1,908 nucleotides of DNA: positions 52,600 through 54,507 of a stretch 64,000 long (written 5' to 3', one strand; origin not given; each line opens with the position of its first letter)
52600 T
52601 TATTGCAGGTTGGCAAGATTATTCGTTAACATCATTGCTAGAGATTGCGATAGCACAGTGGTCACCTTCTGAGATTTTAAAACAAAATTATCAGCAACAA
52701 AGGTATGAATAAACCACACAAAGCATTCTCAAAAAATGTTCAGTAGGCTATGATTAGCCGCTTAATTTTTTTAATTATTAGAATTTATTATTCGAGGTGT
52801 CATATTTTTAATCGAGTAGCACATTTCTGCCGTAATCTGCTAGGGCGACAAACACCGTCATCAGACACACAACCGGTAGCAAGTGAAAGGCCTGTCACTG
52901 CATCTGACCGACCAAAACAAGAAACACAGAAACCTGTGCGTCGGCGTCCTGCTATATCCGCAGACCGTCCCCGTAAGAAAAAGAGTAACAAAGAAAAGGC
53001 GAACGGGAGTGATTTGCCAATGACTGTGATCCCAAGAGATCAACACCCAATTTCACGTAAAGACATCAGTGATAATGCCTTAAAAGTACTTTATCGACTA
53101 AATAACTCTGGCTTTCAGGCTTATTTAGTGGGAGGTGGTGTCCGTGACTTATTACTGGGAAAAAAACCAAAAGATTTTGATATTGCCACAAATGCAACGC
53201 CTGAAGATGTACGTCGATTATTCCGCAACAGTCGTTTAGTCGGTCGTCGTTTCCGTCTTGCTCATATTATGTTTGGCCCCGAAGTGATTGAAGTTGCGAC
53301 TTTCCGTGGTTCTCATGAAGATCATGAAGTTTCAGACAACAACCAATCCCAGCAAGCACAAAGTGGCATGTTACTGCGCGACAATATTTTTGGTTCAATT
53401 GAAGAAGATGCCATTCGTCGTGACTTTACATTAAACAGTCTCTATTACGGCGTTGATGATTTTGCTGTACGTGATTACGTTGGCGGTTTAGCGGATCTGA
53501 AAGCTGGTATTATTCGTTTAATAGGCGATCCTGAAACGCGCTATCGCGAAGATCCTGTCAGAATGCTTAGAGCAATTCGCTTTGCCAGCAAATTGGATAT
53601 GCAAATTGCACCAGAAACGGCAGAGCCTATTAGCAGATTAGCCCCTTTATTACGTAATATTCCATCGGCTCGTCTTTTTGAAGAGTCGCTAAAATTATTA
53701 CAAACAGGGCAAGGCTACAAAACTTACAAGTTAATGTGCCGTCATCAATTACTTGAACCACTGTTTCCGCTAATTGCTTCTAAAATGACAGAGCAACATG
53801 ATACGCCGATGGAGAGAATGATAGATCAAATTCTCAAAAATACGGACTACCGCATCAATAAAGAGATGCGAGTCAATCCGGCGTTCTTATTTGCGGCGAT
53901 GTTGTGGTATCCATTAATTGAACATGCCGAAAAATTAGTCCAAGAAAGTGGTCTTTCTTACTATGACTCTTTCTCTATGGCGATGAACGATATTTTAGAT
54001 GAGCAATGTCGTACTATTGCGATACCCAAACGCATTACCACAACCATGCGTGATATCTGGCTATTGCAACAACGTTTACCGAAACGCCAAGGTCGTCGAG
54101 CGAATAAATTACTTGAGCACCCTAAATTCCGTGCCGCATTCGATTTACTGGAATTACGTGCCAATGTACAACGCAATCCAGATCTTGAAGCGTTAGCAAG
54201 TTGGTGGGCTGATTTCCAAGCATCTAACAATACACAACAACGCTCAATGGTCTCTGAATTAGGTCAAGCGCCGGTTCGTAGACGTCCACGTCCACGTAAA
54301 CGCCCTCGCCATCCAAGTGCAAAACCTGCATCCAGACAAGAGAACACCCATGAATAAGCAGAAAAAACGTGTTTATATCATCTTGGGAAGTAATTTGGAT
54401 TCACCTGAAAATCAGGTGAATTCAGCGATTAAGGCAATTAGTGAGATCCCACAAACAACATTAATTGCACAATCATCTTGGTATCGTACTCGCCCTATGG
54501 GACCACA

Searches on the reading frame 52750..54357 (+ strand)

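Call 76: search_protein_families(library=pfam, proteins=[window:52750-54357:+], max_evalue=0.00001)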
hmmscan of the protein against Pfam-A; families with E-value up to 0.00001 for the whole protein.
window:52750-54357:+ (535 aa): 3 families
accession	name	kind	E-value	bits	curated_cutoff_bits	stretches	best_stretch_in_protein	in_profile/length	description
PF12626.12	PolyA_pol_arg_C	-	5.4e-41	139.8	22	1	401-518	2-119/119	Polymerase A arginine-rich C-terminus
PF01743.26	PolyA_pol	-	9.1e-40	136.4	23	1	124-256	1-126/126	Poly A polymerase head domain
PF12627.12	PolyA_pol_RNAbd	-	3.4e-20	72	22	1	283-345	1-63/64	Probable RNA and SrmB- binding site of polymerase A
